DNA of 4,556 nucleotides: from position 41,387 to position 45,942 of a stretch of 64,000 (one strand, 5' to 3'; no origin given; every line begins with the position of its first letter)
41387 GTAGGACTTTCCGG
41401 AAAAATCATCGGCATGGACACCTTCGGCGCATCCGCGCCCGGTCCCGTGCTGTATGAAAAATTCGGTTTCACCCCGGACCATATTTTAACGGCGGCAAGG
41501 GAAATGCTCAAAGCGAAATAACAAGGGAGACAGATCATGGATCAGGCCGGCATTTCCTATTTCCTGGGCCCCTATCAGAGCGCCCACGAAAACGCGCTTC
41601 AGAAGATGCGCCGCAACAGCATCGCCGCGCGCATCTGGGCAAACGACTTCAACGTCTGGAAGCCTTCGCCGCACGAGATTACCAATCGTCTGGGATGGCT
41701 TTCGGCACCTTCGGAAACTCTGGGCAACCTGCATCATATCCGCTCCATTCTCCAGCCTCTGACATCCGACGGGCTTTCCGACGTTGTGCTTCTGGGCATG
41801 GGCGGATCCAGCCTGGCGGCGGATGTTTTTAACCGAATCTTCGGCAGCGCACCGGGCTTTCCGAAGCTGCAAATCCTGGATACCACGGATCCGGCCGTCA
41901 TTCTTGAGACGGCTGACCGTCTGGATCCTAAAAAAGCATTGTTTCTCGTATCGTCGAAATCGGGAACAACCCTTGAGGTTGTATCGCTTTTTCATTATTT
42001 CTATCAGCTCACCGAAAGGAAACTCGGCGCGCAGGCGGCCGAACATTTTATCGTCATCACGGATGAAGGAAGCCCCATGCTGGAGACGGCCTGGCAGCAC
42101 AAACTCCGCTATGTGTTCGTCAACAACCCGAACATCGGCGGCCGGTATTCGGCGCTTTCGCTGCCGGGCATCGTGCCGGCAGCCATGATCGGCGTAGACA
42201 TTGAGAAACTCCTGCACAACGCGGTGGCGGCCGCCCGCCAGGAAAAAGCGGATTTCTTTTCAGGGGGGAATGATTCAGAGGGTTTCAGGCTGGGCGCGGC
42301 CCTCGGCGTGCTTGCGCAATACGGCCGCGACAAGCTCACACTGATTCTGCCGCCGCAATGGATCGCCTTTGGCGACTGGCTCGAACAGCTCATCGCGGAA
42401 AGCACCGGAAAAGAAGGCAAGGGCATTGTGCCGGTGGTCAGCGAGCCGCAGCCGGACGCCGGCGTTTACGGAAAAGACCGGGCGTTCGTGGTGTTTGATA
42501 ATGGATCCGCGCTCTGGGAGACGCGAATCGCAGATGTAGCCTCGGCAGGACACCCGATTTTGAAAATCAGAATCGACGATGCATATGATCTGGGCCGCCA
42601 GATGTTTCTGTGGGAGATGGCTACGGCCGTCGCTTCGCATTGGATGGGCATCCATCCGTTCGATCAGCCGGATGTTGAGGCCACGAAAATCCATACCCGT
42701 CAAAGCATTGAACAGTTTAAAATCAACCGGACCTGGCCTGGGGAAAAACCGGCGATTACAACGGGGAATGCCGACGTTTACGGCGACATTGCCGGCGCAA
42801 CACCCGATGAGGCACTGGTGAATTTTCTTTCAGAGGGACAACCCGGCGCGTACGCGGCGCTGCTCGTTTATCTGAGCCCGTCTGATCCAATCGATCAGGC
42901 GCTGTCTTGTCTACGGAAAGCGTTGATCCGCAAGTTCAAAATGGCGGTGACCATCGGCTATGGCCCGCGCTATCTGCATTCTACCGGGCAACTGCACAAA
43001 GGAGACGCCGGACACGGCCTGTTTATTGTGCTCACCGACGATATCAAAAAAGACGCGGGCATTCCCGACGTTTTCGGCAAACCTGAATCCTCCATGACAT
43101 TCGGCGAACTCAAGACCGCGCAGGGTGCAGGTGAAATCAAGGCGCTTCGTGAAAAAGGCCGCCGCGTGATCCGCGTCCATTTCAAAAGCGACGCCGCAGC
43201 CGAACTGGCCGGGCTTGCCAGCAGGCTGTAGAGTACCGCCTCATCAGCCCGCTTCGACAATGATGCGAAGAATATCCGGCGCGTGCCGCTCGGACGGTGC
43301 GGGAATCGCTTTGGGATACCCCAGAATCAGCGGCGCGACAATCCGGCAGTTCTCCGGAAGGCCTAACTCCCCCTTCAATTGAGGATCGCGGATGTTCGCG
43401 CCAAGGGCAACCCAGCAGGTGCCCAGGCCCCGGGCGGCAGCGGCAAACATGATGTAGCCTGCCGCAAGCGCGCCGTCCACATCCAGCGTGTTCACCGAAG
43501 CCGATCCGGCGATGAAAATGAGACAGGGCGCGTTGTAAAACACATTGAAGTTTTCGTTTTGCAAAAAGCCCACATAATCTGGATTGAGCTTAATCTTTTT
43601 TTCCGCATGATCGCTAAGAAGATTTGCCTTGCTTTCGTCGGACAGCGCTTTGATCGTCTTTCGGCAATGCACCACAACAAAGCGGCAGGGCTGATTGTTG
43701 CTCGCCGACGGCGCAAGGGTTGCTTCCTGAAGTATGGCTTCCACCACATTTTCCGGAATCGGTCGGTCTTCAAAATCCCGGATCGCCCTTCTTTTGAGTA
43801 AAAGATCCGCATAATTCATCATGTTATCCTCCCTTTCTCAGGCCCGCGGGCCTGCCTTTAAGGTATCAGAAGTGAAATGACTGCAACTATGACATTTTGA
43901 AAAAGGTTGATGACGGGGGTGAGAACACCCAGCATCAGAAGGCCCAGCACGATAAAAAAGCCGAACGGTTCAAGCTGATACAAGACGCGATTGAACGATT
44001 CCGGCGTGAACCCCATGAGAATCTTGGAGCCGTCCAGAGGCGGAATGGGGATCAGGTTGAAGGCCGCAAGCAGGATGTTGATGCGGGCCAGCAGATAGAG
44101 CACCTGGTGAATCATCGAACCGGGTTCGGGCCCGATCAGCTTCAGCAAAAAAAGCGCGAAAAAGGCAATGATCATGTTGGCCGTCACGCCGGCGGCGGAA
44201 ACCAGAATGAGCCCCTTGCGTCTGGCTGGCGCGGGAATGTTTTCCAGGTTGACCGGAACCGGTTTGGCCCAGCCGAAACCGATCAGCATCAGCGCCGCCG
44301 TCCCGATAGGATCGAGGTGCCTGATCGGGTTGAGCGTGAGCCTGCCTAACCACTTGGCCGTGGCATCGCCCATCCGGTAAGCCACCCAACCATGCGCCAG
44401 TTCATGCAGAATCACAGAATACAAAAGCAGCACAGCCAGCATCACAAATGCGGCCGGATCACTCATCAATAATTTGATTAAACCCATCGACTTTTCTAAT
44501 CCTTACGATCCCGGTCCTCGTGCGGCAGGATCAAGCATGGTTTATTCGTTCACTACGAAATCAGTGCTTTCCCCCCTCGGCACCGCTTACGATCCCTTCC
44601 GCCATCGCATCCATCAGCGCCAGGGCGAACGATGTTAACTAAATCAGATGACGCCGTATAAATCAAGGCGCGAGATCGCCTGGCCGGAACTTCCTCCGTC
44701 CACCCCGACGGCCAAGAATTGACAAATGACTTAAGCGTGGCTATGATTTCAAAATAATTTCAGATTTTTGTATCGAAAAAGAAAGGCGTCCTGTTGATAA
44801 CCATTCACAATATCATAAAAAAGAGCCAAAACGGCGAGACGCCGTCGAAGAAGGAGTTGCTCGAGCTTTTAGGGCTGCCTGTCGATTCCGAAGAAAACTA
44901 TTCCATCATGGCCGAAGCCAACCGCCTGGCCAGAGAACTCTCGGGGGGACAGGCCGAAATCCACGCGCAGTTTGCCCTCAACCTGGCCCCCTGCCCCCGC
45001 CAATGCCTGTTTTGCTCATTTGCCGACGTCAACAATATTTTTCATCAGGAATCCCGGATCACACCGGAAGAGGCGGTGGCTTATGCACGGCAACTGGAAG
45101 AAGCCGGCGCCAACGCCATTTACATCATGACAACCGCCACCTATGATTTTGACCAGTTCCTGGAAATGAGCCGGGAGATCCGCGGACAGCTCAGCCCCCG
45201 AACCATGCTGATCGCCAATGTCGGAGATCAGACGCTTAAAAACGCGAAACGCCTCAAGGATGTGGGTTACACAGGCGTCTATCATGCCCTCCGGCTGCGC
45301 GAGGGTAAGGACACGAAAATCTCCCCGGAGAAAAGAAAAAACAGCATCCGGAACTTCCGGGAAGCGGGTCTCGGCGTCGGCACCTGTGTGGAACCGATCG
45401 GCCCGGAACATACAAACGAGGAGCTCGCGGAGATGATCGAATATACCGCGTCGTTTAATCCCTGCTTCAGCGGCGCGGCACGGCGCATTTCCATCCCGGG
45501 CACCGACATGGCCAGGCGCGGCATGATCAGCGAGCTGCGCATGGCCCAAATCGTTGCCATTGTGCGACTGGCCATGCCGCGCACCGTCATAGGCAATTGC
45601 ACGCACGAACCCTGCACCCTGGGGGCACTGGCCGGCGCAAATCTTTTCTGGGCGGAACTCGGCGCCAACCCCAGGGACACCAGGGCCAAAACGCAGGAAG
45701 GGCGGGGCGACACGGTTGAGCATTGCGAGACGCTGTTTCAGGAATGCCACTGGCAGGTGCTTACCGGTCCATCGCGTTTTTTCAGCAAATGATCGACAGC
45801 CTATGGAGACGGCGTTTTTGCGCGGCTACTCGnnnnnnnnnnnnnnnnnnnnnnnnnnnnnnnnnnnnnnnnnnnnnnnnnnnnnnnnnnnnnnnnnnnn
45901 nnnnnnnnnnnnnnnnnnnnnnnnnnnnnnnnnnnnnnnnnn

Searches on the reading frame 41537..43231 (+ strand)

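Call 22: search_protein_families(library=pfam, proteins=[window:41537-43231:+], max_evalue=0.00001)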
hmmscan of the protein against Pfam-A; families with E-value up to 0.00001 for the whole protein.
window:41537-43231:+ (564 aa): 1 family
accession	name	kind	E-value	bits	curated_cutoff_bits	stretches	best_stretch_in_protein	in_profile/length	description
PF00342.24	PGI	-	8.6e-12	44.9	22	1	76-231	92-248/486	Phosphoglucose isomerase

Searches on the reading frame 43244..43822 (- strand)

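Call 22: search_protein_families(library=pfam, proteins=[window:43244-43822:-], max_evalue=0.00001)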
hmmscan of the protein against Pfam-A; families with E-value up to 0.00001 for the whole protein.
window:43244-43822:- (192 aa): 2 families
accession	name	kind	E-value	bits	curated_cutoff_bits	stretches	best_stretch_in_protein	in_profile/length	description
PF00881.29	Nitroreductase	-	2.8e-28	99.6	23.5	1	9-169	2-167/167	Nitroreductase family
PF14512.11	TM1586_NiRdase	-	9.5e-12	45.4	27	0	92-172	60-135/215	Putative TM nitroreductase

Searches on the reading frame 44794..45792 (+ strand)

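Call 22: search_protein_families(library=pfam, proteins=[window:44794-45792:+], max_evalue=0.00001)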
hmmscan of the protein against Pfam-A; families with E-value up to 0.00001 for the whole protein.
window:44794-45792:+ (332 aa): 1 family
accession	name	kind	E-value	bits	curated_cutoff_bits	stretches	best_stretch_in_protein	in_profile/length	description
PF04055.27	Radical_SAM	-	1.3e-11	45.4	29.5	1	67-217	7-165/166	Radical SAM superfamily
